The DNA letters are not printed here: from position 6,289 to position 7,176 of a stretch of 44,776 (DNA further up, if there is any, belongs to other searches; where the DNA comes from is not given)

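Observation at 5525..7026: Two-gene AT-rich cassette in the rexAB slot between OL and cI: candidate undescribed defence or abortive-infection system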

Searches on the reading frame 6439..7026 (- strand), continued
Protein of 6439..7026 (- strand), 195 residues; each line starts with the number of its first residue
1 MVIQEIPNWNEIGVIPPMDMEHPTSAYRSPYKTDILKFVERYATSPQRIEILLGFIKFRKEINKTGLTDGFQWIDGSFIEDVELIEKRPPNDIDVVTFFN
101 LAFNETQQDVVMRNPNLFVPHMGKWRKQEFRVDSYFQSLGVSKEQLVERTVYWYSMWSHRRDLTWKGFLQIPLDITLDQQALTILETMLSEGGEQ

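Call 47: search_protein_families(library=padloc, proteins=[L018:5570-6487:+, L021:3272-4192:+, L022:5570-6487:+, L018:6469-7038:+, L018:5001-5573:+, L021:2694-3275:+], max_evalue=1)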
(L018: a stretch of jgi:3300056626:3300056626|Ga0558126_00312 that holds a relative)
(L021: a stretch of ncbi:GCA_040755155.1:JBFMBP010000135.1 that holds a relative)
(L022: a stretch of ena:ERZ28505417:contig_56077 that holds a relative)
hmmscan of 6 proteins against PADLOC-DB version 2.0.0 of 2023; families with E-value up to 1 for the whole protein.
L018:5570-6487:+ (305 aa): 1 family
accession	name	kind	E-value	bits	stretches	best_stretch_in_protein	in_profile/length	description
PDLC04576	PDC-M32A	-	0.013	12.2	1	148-259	99-208/375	-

L021:3272-4192:+ (306 aa): 2 families
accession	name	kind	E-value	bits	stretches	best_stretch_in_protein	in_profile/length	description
PDLC04576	PDC-M32A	-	9.1e-06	22.7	1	110-259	62-207/375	-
PDLC04746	PDC-M63B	-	0.035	11.4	1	111-201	114-200/306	-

L022:5570-6487:+ (305 aa): 1 family
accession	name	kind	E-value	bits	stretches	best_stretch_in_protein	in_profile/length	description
PDLC04749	PDC-M63B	-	0.0024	15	1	72-227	75-231/309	-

L018:6469-7038:+ (189 aa): 1 family
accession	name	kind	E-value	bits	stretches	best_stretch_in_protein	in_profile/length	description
PDLC02990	DarG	-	1.7e-47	160.5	1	7-185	161-328/329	-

L018:5001-5573:+ (190 aa): 2 families
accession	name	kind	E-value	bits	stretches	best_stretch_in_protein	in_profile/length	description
PDLC04744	PDC-M63A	-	9.3e-14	49.7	1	38-168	26-149/152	-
PDLC04745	PDC-M63A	-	0.0005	18.6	1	72-173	35-130/133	-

L021:2694-3275:+ (193 aa): 1 family
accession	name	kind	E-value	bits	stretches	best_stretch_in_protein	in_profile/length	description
PDLC04744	PDC-M63A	-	1.7e-10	39.1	1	42-171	30-149/152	-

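Call 52: search_solved_structures(query=A1, max_evalue=10, show_alignments=3)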
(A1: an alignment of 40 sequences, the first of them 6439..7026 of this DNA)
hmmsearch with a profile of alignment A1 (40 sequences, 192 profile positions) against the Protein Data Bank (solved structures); distinct sequences matched with E-value up to 10: 0.

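Call 99: find_related_loci(query=A1, collection=viral_contigs, flank=3000)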
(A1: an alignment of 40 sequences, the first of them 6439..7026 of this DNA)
Query A1 (195 aa) in viral_contigs; peptide patterns used: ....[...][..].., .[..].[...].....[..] (x = any residue, [..] = any of these).
140 stretches matched a pattern; 88 encode a relative of the query (tblastn E <= 1e-3); the best 80 are kept; 80 distinct loci.
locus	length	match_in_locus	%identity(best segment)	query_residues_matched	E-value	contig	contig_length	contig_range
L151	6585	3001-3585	100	1-195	7e-132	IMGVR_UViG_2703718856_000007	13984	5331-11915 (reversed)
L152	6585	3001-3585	100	1-195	7e-132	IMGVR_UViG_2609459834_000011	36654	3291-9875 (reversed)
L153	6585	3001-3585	99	1-195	3e-131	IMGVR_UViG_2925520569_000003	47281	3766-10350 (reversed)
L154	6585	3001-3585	75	1-195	3e-102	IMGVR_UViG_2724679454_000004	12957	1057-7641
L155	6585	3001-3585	95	1-195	7e-126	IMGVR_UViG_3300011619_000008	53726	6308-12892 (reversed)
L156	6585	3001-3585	65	1-195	4e-87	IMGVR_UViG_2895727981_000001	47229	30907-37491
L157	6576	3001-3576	54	1-195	1e-68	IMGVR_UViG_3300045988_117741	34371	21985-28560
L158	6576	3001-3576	54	1-195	1e-68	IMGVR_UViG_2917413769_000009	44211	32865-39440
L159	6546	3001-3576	54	1-195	1e-68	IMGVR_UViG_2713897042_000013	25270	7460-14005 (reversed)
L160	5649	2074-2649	54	1-195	1e-68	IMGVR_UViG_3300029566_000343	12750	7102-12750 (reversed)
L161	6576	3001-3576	54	1-195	1e-68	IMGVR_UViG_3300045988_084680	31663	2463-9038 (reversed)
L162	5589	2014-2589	54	1-195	1e-68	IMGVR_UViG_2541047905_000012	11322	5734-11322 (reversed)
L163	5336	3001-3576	54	1-195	1e-68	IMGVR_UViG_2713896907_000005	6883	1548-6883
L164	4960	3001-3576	54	1-195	1e-68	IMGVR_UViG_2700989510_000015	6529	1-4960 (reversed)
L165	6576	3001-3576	54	1-195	1e-68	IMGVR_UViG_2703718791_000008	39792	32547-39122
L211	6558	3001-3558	41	2-188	1e-43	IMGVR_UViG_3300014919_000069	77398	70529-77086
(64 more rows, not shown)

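Call 103: search_protein_families(library=padloc, proteins=[L211:3558-4493:+, L211:3004-3561:+], max_evalue=0.01)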
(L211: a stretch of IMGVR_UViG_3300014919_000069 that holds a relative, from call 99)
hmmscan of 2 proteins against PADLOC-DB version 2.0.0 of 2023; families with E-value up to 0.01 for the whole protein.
L211:3558-4493:+ (311 aa): 2 families
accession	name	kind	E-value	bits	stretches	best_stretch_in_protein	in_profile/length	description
PDLC04747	PDC-M63B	-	2e-07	28.6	1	12-305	14-308/309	-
PDLC04749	PDC-M63B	-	0.0052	13.9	1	34-190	36-188/309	-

L211:3004-3561:+ (185 aa): 2 families
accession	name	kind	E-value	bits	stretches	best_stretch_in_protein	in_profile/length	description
PDLC04744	PDC-M63A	-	1.3e-14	52.5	1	36-168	26-149/152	-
PDLC04745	PDC-M63A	-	0.0023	16.5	1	62-166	27-123/133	-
